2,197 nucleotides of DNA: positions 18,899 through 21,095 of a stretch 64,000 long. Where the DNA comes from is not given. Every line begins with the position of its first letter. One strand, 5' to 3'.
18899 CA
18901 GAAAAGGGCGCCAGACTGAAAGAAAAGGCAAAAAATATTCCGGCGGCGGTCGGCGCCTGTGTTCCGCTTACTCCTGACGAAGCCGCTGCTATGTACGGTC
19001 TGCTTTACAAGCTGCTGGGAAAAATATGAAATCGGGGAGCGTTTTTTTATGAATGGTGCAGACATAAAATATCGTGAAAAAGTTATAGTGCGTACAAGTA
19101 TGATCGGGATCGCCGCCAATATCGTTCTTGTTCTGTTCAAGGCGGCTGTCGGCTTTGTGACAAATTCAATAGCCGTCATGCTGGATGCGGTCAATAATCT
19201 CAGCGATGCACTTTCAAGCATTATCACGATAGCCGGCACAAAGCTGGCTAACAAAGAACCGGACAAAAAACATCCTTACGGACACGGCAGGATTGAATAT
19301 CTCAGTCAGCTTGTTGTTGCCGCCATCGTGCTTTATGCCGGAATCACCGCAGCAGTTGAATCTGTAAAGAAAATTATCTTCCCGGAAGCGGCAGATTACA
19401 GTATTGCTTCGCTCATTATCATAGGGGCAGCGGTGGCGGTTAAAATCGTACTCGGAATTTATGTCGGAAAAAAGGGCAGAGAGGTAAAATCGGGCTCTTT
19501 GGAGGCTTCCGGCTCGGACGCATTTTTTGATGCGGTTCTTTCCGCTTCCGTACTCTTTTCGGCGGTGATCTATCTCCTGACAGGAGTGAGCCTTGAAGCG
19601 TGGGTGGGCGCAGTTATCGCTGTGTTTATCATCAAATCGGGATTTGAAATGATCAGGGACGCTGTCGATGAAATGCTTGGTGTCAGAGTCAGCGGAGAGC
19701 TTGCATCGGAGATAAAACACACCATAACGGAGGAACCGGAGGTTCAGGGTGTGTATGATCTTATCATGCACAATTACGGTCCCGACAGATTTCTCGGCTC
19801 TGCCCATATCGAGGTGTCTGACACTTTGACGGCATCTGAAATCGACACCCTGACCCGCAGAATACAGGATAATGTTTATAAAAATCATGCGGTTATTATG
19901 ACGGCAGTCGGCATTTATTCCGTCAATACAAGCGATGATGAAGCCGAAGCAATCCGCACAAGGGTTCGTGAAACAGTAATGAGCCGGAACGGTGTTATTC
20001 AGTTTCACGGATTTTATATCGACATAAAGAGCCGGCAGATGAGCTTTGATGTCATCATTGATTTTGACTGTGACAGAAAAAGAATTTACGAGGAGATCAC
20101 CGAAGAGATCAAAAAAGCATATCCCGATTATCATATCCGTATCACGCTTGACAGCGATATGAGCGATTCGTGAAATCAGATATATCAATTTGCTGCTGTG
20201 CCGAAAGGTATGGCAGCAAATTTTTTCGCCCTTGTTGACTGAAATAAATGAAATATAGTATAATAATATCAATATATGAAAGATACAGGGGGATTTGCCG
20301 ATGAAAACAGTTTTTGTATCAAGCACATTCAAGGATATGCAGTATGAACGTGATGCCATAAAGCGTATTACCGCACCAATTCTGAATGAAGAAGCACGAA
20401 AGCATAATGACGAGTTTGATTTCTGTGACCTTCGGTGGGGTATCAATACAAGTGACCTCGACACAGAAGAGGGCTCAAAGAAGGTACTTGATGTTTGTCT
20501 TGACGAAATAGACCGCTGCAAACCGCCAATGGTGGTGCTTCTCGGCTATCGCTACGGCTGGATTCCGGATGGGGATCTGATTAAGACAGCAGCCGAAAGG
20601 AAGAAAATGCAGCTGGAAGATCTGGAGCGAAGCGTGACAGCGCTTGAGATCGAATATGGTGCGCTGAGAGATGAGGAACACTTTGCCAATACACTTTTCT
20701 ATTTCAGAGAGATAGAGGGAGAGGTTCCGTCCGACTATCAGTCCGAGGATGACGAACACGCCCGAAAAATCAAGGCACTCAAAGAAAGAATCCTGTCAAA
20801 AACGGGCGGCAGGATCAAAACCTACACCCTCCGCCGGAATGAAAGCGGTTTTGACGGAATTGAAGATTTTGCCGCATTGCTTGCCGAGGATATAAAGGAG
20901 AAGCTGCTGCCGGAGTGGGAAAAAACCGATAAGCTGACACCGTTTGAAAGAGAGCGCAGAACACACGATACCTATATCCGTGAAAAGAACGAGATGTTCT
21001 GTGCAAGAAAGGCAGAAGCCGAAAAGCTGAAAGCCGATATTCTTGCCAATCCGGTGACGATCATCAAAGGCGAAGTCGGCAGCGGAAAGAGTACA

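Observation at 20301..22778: DUF4062 (TIR/Rossmann-like) - STAND NTPase - TPR protein: candidate single-gene antiphage or abortive-infection sensor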

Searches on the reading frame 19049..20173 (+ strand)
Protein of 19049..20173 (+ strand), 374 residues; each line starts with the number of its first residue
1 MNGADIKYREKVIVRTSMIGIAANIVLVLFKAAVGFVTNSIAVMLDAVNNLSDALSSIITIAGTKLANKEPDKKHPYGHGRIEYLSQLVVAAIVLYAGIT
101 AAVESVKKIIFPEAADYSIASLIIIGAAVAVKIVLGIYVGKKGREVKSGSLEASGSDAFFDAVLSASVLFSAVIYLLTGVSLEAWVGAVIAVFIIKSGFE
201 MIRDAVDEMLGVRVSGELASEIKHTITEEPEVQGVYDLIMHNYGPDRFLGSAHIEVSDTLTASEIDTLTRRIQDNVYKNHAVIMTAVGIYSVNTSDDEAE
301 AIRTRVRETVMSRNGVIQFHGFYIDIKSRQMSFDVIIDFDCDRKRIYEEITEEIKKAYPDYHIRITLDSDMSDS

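Call 27: search_protein_families(library=pfam, proteins=[window:19049-20173:+], max_evalue=0.001)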
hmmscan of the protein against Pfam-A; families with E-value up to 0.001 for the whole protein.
window:19049-20173:+ (374 aa): 2 families
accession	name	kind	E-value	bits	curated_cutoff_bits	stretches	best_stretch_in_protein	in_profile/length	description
PF01545.26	Cation_efflux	-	1.5e-42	146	26.6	1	18-210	2-198/198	Cation efflux family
PF16916.11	ZT_dimer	-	6.7e-13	48.9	26.7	1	216-281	3-67/78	Dimerisation domain of Zinc Transporter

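Call 77: find_homologous_proteins(query=window:19049-20173:+, max_evalue=1e-80)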
Query window:19049-20173:+ (374 aa): 7916 proteins with E <= 1e-80 among 8000 candidates; the best 120 are listed.
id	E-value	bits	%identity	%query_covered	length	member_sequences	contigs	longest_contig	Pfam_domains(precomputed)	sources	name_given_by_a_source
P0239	1.1e-227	773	98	100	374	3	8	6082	PF16916.12,PF01545.27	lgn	-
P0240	4.7e-168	577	72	99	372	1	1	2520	PF16916.12,PF01545.27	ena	-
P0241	2.1e-164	565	72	100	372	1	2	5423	PF16916.12,PF01545.27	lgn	-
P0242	8.1e-158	543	69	98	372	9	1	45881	PF16916.12,PF01545.27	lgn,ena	-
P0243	5.2e-155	534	65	98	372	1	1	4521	PF16916.12,PF01545.27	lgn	-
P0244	1.6e-154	532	65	98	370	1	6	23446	PF16916.12,PF01545.27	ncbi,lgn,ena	-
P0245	3.0e-153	528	65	100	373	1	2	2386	PF16916.12,PF01545.27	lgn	-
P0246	3.5e-153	528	69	98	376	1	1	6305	PF16916.12,PF01545.27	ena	-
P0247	3.6e-153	528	69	98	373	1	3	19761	PF16916.12,PF01545.27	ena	-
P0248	1.0e-152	526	69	98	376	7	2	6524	PF16916.12,PF01545.27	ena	-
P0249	2.1e-151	522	64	100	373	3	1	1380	PF16916.12,PF01545.27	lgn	-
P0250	3.0e-151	522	65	98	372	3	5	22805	PF16916.12,PF01545.27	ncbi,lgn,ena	-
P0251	1.1e-148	513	64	98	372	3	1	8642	PF16916.12,PF01545.27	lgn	-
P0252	2.3e-148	512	64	98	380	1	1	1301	PF16916.12,PF01545.27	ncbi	-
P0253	2.7e-148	512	64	98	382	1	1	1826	PF16916.12,PF01545.27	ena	-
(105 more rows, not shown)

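Call 78: find_encoding_contigs(protein=P0239, flank=8000, max_places=8)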
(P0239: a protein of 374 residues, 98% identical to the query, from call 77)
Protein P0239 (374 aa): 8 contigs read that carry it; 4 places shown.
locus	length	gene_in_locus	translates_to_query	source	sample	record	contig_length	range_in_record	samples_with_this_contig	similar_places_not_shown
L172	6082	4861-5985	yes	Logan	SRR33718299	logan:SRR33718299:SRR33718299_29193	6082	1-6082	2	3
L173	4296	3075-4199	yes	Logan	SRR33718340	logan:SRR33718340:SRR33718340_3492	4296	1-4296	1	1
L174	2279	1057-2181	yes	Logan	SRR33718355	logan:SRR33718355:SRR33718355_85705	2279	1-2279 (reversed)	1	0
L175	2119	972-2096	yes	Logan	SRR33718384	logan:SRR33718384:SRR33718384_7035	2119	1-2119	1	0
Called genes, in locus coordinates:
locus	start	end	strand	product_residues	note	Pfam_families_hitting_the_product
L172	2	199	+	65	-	?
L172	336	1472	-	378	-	-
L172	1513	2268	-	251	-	PF01183:Glyco_hydro_25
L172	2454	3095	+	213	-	PF02223:Thymidylate_kin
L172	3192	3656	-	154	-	PF03073:TspO_MBR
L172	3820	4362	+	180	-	PF00255:GSHPx, PF00578:AhpC-TSA (weak)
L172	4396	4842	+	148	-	PF22381:Staph_reg_Sar_Rot, PF12802:MarR_2, PF01047:MarR, PF13463:HTH_27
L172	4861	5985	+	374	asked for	PF01545:Cation_efflux, PF16916:ZT_dimer (weak)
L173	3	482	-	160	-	?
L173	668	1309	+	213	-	PF02223:Thymidylate_kin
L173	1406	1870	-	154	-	PF03073:TspO_MBR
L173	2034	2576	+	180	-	PF00255:GSHPx, PF00578:AhpC-TSA (weak)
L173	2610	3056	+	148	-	PF22381:Staph_reg_Sar_Rot, PF12802:MarR_2, PF01047:MarR, PF13463:HTH_27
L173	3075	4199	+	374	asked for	PF01545:Cation_efflux, PF16916:ZT_dimer (weak)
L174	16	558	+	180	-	PF00255:GSHPx, PF00578:AhpC-TSA (weak)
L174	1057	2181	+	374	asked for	PF01545:Cation_efflux, PF16916:ZT_dimer (weak)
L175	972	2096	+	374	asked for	PF01545:Cation_efflux, PF16916:ZT_dimer (weak)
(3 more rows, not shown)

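Call 79: find_encoding_contigs(protein=P0242, flank=8000, max_places=2)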
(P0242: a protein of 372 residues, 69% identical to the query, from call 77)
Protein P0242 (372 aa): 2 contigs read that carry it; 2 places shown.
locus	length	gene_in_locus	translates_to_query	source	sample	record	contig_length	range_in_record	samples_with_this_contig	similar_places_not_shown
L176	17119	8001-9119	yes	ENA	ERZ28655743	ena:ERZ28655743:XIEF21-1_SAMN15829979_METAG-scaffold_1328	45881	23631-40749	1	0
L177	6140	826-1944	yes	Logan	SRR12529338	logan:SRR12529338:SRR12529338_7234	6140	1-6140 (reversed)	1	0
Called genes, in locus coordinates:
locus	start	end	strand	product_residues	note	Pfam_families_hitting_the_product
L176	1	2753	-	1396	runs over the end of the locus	PF04997:RNA_pol_Rpb1_1, PF00623:RNA_pol_Rpb1_2, PF04983:RNA_pol_Rpb1_3, PF05000:RNA_pol_Rpb1_4, PF04998:RNA_pol_Rpb1_5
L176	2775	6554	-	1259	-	PF04563:RNA_pol_Rpb2_1, PF04561:RNA_pol_Rpb2_2, PF04565:RNA_pol_Rpb2_3, PF10385:RNA_pol_Rpb2_45, PF00562:RNA_pol_Rpb2_6, PF04560:RNA_pol_Rpb2_7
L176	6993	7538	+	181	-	PF00255:GSHPx, PF00578:AhpC-TSA (weak)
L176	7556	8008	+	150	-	PF22381:Staph_reg_Sar_Rot, PF01047:MarR, PF12802:MarR_2, PF13412:HTH_24 (weak), PF13463:HTH_27 (weak)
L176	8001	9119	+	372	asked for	PF01545:Cation_efflux, PF16916:ZT_dimer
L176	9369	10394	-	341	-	PF02518:HATPase_c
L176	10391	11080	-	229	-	PF00072:Response_reg, PF00486:Trans_reg_C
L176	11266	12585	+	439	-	PF08245:Mur_ligase_M, PF08353:MurT_C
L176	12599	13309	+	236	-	PF07685:GATase_3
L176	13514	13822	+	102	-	PF00829:Ribosomal_L21p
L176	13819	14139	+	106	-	PF04327:Peptidase_Prp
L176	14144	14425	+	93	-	PF01016:Ribosomal_L27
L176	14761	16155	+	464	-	PF06580:His_kinase, PF02518:HATPase_c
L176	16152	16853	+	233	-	PF00072:Response_reg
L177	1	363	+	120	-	?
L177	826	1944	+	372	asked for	PF01545:Cation_efflux, PF16916:ZT_dimer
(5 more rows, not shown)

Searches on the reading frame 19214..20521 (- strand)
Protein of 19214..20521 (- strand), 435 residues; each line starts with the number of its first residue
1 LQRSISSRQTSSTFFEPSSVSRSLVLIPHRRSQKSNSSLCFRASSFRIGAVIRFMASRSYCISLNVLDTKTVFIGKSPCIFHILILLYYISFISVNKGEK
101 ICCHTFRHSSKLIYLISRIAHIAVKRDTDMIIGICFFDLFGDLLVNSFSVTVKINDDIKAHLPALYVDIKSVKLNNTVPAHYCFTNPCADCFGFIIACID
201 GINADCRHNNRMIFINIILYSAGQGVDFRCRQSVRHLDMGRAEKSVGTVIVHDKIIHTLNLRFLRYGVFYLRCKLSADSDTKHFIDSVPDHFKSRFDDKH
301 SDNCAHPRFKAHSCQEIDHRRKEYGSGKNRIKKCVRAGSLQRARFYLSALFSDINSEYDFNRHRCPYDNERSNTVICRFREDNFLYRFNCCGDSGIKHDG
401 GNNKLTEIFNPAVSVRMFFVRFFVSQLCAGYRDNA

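Call 27: search_protein_families(library=pfam, proteins=[window:19214-20521:-], max_evalue=0.001)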
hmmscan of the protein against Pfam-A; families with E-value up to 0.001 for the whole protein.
window:19214-20521:- (435 aa): 0 families

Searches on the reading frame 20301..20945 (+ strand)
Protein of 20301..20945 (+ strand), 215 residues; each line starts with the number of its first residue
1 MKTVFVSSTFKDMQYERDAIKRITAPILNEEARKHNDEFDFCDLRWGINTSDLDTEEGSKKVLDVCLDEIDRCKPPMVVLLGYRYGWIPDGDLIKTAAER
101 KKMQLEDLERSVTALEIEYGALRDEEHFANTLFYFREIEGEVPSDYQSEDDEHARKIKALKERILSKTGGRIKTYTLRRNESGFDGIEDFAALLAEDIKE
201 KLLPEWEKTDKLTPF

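Call 68: predict_structure(alignment_id=A2)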
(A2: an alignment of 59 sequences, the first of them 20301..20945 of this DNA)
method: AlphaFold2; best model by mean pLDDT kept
length: 215 residues; sequences in the alignment: 59
mean_pLDDT: 87.9   pTM: 0.86
mean pLDDT of the five models: 87.9, 86.4, 85.5, 85.2, 82.8
residues with pLDDT >= 90: 109; 70-90: 89; 50-70: 17; < 50: 0
segments of 3 or more residues with pLDDT < 50: none
pLDDT, mean of each block of 10 residues (from residue 1): 85 88 95 91 68 66 82 90 88 89 88 90 91 95 89 93 89 93 92 97 91 79
secondary structure, 60 per line:
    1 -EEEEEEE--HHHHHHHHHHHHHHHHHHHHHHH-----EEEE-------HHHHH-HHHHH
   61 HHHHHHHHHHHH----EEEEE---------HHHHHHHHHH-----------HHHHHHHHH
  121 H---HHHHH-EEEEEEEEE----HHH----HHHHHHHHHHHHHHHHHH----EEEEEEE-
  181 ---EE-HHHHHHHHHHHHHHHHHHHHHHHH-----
elements in order: E2-8 H11-33 E39-42 H50-54 H56-72 E77-81 H91-100 H112-121 H125-129 E131-139 H151-168 E173-179 H187-210
